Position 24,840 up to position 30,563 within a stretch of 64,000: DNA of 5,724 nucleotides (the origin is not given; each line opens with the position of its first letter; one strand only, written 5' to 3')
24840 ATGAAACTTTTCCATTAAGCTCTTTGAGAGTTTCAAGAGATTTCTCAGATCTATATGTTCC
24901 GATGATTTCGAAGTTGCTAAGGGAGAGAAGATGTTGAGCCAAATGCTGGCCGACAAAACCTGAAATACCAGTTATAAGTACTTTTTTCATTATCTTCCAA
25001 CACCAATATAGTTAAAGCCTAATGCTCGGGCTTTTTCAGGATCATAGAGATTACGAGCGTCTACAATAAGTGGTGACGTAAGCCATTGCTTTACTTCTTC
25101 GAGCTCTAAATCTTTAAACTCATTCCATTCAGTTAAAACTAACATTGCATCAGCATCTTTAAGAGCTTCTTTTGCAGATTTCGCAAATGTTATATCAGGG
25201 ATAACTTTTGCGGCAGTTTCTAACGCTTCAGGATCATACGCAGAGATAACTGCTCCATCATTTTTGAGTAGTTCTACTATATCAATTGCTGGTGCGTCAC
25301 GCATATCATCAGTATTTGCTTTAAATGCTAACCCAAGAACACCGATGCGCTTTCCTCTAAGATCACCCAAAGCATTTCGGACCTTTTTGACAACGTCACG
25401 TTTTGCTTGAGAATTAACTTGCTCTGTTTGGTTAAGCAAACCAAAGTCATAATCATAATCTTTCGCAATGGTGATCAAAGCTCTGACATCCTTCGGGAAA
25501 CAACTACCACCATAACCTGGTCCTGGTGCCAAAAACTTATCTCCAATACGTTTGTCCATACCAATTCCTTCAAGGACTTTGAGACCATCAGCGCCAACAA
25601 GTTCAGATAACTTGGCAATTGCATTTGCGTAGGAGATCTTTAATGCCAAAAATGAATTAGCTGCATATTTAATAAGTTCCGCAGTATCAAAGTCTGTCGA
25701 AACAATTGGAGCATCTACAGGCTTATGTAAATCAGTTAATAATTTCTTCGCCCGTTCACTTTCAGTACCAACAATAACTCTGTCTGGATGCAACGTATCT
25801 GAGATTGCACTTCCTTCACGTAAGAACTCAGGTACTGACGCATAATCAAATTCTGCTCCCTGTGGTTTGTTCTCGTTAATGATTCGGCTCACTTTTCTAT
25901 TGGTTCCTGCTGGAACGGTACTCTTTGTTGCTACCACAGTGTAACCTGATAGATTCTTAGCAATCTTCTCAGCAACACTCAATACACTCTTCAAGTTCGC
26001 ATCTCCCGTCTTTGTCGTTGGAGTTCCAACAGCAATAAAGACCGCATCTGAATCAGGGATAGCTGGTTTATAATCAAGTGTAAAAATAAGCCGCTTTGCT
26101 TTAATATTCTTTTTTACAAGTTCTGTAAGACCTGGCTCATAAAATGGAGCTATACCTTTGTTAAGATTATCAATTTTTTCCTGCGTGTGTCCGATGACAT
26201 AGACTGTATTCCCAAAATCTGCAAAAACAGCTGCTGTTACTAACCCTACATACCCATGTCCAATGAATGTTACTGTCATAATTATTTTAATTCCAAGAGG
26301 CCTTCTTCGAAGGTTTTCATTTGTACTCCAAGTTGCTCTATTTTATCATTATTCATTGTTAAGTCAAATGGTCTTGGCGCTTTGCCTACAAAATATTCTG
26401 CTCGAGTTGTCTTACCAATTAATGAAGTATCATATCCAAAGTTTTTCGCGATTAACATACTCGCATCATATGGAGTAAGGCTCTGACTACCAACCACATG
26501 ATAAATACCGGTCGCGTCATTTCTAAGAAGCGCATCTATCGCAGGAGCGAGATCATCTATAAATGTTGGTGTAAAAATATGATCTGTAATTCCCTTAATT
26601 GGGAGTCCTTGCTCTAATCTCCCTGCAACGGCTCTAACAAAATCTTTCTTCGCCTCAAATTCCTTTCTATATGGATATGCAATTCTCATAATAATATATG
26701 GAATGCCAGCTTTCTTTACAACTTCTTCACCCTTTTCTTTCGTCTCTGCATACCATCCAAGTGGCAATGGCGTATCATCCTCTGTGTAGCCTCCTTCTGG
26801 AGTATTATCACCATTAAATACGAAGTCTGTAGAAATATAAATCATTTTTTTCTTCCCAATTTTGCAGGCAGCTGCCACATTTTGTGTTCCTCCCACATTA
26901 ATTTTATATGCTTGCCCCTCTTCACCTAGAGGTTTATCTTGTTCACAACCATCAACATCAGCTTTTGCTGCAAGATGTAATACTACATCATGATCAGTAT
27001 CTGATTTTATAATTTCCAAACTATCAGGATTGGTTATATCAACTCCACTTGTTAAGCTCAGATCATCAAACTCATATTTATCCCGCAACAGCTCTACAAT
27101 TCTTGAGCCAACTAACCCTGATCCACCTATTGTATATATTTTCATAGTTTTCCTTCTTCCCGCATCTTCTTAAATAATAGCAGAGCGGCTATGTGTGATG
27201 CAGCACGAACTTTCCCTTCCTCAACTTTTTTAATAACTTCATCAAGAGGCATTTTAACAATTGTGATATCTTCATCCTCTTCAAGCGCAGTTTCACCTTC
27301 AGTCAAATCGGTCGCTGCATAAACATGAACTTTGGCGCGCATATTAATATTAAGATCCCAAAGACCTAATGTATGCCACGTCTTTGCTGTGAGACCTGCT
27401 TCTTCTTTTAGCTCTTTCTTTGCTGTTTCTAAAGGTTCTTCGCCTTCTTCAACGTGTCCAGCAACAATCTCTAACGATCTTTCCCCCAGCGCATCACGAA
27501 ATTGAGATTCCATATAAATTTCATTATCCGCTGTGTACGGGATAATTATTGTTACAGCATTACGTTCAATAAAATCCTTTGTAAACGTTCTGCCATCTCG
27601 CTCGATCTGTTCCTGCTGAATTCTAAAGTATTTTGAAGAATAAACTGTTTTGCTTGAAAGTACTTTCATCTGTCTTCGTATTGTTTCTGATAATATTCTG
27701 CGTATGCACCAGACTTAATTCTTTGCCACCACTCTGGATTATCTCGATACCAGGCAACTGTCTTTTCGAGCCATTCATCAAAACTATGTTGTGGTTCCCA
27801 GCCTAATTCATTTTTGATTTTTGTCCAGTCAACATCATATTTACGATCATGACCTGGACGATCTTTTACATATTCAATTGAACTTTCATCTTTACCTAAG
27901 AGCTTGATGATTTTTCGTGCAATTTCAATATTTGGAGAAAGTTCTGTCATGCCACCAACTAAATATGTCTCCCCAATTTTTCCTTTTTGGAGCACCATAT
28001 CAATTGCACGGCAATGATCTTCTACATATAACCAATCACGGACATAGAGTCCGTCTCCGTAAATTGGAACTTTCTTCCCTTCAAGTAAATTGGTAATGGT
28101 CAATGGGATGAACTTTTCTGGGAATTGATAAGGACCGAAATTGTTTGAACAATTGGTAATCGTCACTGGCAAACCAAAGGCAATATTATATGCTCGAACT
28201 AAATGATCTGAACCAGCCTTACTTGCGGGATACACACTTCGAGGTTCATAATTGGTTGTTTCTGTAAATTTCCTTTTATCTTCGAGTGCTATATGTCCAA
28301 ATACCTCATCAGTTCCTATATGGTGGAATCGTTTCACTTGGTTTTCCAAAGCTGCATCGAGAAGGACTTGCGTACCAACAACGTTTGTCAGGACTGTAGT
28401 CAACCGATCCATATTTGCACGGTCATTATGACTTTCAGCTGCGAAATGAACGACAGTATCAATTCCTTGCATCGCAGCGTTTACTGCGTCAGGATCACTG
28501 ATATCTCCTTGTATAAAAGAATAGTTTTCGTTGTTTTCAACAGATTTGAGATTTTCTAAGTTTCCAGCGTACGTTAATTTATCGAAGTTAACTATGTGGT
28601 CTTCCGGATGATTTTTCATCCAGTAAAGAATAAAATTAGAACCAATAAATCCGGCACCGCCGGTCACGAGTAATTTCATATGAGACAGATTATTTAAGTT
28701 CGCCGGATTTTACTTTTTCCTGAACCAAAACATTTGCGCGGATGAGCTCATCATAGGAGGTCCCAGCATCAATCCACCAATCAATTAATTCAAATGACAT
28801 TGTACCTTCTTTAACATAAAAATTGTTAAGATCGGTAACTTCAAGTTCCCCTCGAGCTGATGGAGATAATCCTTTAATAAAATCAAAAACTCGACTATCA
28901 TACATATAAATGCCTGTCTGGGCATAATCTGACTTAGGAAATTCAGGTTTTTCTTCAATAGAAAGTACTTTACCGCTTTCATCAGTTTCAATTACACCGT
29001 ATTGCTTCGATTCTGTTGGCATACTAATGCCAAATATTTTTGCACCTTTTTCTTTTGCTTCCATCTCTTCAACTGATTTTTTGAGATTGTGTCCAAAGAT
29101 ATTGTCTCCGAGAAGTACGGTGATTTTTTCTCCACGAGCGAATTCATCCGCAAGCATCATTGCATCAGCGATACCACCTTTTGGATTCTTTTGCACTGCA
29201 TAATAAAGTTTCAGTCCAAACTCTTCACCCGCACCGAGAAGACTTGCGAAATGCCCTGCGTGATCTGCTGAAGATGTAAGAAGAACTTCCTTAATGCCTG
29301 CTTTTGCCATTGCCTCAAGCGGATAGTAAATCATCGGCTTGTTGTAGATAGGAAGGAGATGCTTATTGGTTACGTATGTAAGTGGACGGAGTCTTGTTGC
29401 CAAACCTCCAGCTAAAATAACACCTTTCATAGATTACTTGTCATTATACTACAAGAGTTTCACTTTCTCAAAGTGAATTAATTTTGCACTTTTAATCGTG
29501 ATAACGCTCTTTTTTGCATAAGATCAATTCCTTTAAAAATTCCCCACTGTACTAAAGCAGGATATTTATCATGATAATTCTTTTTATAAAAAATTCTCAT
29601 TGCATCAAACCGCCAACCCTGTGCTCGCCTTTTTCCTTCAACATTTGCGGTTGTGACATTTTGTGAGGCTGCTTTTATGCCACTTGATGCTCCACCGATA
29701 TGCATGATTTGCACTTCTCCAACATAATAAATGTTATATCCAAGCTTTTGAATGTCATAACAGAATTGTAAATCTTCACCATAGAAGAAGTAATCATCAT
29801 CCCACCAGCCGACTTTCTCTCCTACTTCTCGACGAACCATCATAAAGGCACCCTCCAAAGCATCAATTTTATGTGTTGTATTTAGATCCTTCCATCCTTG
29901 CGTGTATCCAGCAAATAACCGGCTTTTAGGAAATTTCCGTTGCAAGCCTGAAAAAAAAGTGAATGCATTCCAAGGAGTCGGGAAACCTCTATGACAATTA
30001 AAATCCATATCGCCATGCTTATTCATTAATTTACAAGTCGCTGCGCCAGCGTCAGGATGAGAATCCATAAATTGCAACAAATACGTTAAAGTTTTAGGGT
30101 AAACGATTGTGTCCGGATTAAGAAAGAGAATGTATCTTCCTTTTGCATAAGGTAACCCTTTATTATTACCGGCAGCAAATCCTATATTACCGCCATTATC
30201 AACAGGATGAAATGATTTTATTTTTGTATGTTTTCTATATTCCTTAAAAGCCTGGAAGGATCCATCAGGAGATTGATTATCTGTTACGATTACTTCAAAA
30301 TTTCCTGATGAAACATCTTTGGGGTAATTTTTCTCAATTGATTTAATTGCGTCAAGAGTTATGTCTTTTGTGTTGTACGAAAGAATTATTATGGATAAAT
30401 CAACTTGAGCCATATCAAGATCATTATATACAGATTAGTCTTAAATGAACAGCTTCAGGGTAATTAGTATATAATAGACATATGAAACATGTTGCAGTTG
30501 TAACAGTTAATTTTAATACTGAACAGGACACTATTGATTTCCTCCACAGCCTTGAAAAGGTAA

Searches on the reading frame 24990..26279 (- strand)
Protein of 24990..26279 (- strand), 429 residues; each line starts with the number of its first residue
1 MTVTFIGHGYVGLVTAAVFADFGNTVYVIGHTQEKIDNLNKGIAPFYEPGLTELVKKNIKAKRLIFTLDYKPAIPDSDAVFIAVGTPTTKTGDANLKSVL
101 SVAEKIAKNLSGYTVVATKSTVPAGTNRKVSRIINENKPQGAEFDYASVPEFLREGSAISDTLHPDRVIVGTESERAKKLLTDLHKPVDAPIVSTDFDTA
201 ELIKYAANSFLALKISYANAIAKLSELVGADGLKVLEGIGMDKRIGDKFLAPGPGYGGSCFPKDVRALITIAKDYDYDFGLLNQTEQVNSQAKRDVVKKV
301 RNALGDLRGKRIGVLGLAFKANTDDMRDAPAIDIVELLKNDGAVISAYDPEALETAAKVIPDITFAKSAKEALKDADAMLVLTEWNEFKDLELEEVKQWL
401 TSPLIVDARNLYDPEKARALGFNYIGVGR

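Call 18: search_protein_families(library=pfam, proteins=[window:24990-26279:-], max_evalue=0.001)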
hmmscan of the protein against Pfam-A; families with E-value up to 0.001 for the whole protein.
window:24990-26279:- (429 aa): 6 families
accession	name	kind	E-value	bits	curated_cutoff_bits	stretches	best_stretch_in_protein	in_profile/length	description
PF03721.20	UDPG_MGDP_dh_N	-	3.5e-58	196.7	27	1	1-182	1-185/187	UDP-glucose/GDP-mannose dehydrogenase family, NAD binding domain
PF03720.21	UDPG_MGDP_dh_C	-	2.4e-34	118.2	30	1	313-414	1-103/103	UDP-glucose/GDP-mannose dehydrogenase family, UDP binding domain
PF00984.24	UDPG_MGDP_dh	-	4.3e-34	116.9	25.4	1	199-290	2-93/94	UDP-glucose/GDP-mannose dehydrogenase family, central domain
PF03807.23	F420_oxidored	-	1.9e-05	25.6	21.6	0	3-87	2-70/94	NADP oxidoreductase coenzyme F420-dependent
PF01210.29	NAD_Gly3P_dh_N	-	2.8e-05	24.6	23.1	1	3-142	2-126/158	NAD-dependent glycerol-3-phosphate dehydrogenase N-terminus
PF02737.24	3HCDH_N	-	0.00022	21.6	22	1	2-84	1-86/180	3-hydroxyacyl-CoA dehydrogenase, NAD binding domain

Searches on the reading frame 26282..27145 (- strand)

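Call 18: search_protein_families(library=pfam, proteins=[window:26282-27145:-], max_evalue=0.001)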
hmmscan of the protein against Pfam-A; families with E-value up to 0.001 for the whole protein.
window:26282-27145:- (287 aa): 7 families
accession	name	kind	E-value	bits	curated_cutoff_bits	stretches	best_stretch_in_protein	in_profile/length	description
PF04321.23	RmlD_sub_bind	-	2.7e-53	181.3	27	1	1-284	1-279/287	RmlD substrate binding domain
PF01370.27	Epimerase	-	5.5e-18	65.7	20.9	1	6-212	4-230/240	NAD dependent epimerase/dehydratase family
PF01073.25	3Beta_HSD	-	3.4e-11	43.1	22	1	35-146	52-160/280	3-beta hydroxysteroid dehydrogenase/isomerase family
PF07993.18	NAD_binding_4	-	8.8e-08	32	20.1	1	52-156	89-205/258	Male sterility protein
PF16363.11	GDP_Man_Dehyd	-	1.8e-07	31.4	27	1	28-211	53-241/332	GDP-mannose 4,6 dehydratase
PF02719.21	Polysacc_synt_2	-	5.3e-07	29.5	20.2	1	35-111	61-133/293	Polysaccharide biosynthesis protein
PF13460.12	NAD_binding_10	-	7.8e-05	23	27.2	1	35-161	46-149/184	NAD(P)H-binding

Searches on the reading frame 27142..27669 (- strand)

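Call 18: search_protein_families(library=pfam, proteins=[window:27142-27669:-], max_evalue=0.001)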
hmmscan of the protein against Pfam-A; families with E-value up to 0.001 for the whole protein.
window:27142-27669:- (175 aa): 1 family
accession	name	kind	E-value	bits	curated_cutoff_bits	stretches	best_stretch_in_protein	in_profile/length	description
PF00293.34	NUDIX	-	1.3e-13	51.5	21.1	1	37-152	4-126/134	NUDIX domain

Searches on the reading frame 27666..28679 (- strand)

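Call 18: search_protein_families(library=pfam, proteins=[window:27666-28679:-], max_evalue=0.001)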
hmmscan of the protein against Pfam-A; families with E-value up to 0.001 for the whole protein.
window:27666-28679:- (337 aa): 8 families
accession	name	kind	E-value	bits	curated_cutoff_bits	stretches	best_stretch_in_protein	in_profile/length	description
PF16363.11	GDP_Man_Dehyd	-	2e-77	261.4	27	1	4-307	1-332/332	GDP-mannose 4,6 dehydratase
PF01370.27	Epimerase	-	1.1e-62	212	20.9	1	4-242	2-240/240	NAD dependent epimerase/dehydratase family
PF01073.25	3Beta_HSD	-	1e-22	80.9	22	1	4-223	1-222/280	3-beta hydroxysteroid dehydrogenase/isomerase family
PF02719.21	Polysacc_synt_2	-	5.1e-19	69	20.2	1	3-276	1-266/293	Polysaccharide biosynthesis protein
PF04321.23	RmlD_sub_bind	-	3.5e-12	46.4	27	1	1-165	1-140/287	RmlD substrate binding domain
PF07993.18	NAD_binding_4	-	7.4e-12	45.4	20.1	1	5-179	1-206/258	Male sterility protein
PF13460.12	NAD_binding_10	-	1.8e-10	41.4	27.2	1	40-163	28-133/184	NAD(P)H-binding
PF08659.16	KR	-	0.00078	19.8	22.6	0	4-113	4-125/180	KR domain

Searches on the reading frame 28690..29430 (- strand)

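Call 18: search_protein_families(library=pfam, proteins=[window:28690-29430:-], max_evalue=0.001)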
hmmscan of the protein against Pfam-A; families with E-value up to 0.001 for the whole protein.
window:28690-29430:- (246 aa): 2 families
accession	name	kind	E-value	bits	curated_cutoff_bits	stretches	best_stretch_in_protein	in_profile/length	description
PF00483.29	NTP_transferase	-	5e-58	197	21.2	1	2-235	1-241/245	Nucleotidyl transferase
PF12804.13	NTP_transf_3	-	6.3e-09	36.6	27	1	3-112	1-98/160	MobA-like NTP transferase domain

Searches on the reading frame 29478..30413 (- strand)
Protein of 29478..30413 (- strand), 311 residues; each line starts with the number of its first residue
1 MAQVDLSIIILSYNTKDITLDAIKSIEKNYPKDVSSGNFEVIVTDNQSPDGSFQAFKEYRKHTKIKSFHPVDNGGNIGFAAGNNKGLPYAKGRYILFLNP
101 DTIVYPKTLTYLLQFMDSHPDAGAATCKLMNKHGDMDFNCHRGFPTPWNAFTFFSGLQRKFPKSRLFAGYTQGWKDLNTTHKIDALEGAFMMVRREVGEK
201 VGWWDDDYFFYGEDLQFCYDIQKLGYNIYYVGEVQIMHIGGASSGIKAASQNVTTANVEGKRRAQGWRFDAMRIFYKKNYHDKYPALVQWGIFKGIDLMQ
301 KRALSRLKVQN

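Call 18: search_protein_families(library=pfam, proteins=[window:29478-30413:-], max_evalue=0.001)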
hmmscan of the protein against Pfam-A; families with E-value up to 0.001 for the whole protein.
window:29478-30413:- (311 aa): 5 families
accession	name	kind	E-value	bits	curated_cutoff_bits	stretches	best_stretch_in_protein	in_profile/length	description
PF00535.33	Glycos_transf_2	-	8.4e-22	78.3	23.3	1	7-163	1-148/168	Glycosyl transferase family 2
PF13641.12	Glyco_tranf_2_3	-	4.2e-13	50.3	27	1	6-243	3-216/230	Glycosyltransferase like family 2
PF13632.12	Glyco_trans_2_3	-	6.5e-10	39.6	27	1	94-241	1-125/198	Glycosyl transferase family group 2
PF13712.12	Glyco_tranf_2_5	-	3.5e-06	27.3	27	1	79-229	41-178/210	Glycosyltransferase like family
PF10111.15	Glyco_tranf_2_2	-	7.5e-06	26.1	27.3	1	8-115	2-105/276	Glycosyltransferase like family 2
